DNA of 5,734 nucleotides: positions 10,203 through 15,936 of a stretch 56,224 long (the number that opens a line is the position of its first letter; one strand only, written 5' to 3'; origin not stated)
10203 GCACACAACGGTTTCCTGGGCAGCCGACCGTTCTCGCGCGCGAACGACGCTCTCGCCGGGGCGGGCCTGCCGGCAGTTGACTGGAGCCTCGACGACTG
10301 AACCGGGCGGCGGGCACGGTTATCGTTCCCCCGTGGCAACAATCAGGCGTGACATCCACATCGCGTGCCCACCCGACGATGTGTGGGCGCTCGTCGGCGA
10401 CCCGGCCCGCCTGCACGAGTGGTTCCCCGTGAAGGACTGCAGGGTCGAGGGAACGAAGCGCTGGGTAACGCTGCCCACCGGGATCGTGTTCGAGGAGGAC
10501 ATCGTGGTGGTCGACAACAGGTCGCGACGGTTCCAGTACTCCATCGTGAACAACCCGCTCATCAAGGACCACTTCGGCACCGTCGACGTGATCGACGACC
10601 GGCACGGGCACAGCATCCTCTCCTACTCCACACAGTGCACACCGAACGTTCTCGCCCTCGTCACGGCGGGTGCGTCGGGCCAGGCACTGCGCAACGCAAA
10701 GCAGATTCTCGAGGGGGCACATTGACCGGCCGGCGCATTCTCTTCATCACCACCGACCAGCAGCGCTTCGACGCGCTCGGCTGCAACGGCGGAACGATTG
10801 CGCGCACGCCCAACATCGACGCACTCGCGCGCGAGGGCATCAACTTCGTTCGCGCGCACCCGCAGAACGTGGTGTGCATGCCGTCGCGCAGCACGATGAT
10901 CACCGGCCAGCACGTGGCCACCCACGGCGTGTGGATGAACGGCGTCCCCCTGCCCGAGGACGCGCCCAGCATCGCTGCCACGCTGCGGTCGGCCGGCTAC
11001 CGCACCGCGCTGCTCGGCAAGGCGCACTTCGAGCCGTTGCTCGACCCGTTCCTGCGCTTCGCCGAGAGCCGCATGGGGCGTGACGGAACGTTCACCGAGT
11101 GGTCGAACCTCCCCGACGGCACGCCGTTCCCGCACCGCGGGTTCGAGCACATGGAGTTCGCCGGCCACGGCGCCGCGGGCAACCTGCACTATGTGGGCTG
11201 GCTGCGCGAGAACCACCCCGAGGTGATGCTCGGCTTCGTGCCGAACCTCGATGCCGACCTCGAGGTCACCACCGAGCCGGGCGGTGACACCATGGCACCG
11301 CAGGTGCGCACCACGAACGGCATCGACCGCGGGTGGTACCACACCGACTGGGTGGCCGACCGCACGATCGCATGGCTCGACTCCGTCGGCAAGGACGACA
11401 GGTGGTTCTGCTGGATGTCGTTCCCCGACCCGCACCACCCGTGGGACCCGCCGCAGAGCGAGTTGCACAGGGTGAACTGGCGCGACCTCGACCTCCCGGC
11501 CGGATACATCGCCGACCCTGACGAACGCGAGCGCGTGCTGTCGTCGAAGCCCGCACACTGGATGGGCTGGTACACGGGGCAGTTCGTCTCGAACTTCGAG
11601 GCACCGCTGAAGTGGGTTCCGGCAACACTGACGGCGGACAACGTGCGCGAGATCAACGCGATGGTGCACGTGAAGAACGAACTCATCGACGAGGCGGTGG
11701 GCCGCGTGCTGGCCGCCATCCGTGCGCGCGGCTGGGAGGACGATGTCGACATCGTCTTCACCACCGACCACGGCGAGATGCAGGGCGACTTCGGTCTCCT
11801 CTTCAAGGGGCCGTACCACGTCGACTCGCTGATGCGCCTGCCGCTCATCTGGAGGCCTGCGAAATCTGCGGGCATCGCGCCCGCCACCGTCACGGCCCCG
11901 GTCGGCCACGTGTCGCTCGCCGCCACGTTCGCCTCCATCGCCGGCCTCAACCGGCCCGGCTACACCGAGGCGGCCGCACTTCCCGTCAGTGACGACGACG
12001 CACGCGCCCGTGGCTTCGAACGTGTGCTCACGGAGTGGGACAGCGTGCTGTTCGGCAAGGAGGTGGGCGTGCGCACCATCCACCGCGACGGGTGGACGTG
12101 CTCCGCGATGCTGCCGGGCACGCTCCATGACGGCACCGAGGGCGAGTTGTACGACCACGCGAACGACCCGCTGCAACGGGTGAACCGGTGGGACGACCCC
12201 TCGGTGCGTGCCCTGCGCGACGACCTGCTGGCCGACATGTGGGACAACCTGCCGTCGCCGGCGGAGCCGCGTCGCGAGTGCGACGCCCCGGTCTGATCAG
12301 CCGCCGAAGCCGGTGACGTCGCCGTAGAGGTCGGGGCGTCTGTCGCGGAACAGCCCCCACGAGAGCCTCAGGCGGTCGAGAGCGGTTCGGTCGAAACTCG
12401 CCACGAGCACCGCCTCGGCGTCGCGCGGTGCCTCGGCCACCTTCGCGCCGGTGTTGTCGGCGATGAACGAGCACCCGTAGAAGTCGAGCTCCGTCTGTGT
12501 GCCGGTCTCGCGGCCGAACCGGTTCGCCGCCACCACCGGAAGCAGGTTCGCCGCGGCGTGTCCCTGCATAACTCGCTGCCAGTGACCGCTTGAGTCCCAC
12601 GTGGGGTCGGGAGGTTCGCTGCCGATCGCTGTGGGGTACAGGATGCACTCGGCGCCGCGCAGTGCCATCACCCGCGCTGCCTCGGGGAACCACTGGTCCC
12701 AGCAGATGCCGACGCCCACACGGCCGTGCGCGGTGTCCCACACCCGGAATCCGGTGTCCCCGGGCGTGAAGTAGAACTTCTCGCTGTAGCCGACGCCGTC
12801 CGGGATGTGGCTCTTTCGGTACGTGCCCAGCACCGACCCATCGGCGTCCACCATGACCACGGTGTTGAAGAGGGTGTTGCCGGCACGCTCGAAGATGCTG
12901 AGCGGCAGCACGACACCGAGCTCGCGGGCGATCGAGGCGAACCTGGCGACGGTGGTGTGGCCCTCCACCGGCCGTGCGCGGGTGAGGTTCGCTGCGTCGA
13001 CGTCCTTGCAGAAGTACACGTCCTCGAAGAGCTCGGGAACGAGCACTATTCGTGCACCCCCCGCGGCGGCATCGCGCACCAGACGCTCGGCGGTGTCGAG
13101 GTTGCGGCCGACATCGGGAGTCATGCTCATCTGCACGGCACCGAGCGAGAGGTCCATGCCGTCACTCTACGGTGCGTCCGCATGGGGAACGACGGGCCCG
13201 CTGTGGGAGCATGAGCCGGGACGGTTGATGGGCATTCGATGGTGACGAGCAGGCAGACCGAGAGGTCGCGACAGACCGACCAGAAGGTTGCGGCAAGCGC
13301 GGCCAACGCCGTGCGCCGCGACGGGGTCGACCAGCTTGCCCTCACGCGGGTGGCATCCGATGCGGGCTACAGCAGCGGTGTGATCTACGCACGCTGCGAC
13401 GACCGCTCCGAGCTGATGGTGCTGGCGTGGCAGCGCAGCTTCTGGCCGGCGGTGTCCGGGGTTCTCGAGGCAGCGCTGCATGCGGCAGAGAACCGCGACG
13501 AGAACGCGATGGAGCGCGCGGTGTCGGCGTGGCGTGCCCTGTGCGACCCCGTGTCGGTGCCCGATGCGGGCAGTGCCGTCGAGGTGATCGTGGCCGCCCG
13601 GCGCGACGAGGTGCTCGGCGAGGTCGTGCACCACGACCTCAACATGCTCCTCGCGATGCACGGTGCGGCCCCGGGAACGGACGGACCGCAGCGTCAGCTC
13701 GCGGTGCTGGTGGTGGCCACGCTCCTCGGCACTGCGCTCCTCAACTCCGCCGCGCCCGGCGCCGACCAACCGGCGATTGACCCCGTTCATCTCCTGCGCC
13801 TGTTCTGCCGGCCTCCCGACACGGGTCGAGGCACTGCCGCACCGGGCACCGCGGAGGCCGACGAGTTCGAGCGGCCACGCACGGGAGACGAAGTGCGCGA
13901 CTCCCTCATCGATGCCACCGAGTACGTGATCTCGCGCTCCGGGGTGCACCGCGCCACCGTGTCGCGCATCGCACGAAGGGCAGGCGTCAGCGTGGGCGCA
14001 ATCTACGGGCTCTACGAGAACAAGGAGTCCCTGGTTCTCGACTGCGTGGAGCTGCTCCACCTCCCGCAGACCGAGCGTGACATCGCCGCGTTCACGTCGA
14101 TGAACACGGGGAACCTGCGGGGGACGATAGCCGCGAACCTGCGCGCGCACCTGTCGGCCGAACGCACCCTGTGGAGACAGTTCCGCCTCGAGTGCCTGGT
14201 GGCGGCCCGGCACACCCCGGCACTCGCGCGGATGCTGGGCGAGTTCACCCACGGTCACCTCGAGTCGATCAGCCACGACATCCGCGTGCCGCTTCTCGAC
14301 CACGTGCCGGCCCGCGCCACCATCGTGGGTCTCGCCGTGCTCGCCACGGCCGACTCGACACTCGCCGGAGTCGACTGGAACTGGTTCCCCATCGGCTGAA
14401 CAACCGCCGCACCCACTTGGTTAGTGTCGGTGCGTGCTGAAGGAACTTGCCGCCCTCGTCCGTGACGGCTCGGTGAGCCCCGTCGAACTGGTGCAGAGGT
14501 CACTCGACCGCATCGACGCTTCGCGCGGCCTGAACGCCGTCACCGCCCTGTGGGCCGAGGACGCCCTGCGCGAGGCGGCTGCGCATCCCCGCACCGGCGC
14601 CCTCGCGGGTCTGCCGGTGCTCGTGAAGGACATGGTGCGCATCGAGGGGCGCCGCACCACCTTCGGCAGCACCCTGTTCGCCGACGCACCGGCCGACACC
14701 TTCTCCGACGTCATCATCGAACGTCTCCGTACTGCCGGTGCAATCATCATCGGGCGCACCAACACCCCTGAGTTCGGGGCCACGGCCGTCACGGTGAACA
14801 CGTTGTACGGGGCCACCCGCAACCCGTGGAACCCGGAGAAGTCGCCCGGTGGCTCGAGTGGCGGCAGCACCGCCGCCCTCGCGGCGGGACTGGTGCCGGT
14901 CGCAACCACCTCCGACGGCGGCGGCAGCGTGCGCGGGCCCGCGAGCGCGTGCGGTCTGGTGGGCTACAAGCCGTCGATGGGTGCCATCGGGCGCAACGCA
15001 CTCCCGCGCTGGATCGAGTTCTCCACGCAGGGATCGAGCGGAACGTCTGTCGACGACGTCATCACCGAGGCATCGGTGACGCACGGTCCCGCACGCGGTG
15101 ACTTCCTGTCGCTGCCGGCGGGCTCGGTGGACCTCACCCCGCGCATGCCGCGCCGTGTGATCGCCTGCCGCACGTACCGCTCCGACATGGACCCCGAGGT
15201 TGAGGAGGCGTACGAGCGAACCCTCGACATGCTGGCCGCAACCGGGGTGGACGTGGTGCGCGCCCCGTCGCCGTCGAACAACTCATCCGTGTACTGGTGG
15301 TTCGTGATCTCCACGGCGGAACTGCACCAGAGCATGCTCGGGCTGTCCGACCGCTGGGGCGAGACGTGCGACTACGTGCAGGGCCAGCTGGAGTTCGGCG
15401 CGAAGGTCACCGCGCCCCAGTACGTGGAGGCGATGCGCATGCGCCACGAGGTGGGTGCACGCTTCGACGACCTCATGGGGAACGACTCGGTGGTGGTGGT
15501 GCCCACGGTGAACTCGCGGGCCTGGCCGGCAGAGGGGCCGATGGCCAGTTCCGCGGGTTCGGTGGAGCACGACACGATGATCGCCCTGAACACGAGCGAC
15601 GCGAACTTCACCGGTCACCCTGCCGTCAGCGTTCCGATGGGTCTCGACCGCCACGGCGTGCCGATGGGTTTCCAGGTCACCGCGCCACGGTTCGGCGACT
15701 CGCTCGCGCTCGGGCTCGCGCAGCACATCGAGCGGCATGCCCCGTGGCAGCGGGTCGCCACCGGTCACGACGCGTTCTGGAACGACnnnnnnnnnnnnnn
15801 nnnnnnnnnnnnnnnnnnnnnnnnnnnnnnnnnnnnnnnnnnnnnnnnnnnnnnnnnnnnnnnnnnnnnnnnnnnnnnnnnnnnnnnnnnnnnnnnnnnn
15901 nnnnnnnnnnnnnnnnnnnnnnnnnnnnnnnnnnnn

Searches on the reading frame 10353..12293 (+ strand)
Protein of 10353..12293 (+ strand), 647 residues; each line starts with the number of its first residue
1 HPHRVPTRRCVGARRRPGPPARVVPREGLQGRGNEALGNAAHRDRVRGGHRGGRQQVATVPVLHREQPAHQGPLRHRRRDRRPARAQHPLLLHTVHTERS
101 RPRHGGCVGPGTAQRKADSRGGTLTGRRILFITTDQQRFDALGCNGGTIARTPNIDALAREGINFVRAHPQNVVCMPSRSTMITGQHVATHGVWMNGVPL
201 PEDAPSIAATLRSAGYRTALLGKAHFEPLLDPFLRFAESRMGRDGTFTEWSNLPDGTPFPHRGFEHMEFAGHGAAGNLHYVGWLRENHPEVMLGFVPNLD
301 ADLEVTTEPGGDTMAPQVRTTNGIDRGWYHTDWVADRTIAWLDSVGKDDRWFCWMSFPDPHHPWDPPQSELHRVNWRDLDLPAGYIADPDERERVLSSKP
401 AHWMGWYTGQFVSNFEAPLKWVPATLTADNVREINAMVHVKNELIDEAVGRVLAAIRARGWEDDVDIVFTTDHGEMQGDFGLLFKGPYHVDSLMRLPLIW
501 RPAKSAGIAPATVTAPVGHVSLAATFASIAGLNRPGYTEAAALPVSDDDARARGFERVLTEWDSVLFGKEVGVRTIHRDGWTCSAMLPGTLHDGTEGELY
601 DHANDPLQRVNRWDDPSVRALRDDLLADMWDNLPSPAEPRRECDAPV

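Call 17: search_protein_families(library=pfam, proteins=[window:10353-12293:+], max_evalue=0.0001)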
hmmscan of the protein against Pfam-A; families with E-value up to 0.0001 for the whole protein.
window:10353-12293:+ (647 aa): 2 families
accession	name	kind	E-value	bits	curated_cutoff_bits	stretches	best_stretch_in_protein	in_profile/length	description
PF00884.28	Sulfatase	-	6.7e-33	114.7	25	1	129-531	3-300/301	Sulfatase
PF01663.27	Phosphodiest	-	1.2e-09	38.7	23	0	130-203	2-72/342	Type I phosphodiesterase / nucleotide pyrophosphatase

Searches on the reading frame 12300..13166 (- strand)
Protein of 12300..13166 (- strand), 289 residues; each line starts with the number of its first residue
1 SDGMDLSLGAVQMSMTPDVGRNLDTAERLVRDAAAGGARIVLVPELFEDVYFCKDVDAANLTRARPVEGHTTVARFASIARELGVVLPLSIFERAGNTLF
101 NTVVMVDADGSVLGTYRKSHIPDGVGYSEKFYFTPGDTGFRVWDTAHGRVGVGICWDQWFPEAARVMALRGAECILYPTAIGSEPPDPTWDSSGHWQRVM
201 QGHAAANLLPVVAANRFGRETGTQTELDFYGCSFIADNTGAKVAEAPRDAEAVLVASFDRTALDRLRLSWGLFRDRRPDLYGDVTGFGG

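Call 17: search_protein_families(library=pfam, proteins=[window:12300-13166:-], max_evalue=0.0001)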
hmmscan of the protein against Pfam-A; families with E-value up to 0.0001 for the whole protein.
window:12300-13166:- (289 aa): 1 family
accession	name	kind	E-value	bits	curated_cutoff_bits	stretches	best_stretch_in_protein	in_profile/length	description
PF00795.27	CN_hydrolase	-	5e-52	177.2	23.2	1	9-265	3-253/256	Carbon-nitrogen hydrolase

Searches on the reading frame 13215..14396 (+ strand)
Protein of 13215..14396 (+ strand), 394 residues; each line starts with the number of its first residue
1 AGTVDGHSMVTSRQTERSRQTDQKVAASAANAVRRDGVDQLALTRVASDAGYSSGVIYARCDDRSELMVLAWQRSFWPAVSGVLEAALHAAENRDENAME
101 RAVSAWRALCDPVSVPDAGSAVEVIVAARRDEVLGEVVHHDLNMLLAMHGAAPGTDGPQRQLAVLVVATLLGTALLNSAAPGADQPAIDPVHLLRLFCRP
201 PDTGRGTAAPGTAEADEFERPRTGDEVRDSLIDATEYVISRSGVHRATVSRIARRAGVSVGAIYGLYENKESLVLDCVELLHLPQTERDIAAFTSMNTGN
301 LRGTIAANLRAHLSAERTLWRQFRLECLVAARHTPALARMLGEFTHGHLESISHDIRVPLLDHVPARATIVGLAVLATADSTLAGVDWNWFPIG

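Call 17: search_protein_families(library=pfam, proteins=[window:13215-14396:+], max_evalue=0.0001)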
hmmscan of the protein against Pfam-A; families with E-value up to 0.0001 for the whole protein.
window:13215-14396:+ (394 aa): 1 family
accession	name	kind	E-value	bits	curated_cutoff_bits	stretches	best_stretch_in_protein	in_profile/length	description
PF00440.29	TetR_N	-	1.3e-14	54.1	24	1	231-276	1-46/47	Bacterial regulatory proteins, tetR family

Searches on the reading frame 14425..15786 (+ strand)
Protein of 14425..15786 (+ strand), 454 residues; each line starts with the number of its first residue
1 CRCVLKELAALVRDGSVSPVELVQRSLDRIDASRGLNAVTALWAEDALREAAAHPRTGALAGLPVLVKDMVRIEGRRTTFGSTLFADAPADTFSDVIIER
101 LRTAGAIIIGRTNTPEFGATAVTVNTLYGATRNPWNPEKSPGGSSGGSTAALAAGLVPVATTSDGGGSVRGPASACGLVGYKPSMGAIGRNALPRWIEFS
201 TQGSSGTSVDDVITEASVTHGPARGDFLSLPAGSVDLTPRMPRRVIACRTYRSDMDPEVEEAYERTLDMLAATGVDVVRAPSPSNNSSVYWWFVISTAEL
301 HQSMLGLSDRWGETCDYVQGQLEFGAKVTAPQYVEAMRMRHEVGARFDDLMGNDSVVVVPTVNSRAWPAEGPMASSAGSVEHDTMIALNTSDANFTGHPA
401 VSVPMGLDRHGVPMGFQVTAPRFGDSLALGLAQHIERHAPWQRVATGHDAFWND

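Call 17: search_protein_families(library=pfam, proteins=[window:14425-15786:+], max_evalue=0.0001)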
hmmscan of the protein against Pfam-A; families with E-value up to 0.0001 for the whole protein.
window:14425-15786:+ (454 aa): 1 family
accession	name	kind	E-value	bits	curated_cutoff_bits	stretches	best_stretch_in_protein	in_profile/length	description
PF01425.27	Amidase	-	8.3e-78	262.8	27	1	21-427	1-443/445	Amidase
